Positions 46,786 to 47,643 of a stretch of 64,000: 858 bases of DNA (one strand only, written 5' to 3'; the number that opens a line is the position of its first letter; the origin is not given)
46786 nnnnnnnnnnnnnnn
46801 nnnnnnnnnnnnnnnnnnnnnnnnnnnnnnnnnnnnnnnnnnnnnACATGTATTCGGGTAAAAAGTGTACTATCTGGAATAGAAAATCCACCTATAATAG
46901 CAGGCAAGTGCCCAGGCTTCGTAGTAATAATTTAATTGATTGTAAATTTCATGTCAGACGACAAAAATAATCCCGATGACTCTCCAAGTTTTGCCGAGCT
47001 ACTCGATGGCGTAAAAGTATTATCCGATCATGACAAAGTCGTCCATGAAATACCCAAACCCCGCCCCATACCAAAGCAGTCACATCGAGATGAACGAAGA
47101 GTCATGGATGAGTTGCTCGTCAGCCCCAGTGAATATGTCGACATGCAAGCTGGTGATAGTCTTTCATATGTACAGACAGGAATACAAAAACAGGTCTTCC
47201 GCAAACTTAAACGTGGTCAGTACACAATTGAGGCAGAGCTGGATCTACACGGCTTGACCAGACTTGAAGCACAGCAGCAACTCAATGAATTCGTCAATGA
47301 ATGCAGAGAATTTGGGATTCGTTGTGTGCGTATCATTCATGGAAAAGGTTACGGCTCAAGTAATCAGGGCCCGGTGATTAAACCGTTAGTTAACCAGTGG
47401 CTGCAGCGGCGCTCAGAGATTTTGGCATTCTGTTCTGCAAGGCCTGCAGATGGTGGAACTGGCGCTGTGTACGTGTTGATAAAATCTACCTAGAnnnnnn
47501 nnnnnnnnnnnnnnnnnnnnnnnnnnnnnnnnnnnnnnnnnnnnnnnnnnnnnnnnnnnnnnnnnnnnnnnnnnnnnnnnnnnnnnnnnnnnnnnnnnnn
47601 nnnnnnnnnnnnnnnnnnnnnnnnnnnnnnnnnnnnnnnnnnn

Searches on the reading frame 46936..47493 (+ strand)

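Call 88: search_protein_families(library=pfam, proteins=[window:46936-47493:+], max_evalue=0.00001)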
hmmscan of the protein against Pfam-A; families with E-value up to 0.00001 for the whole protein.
window:46936-47493:+ (185 aa): 1 family
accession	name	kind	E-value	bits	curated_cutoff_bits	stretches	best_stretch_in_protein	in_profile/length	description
PF01713.27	Smr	-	2e-26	92.4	25.7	1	102-183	1-77/77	Smr domain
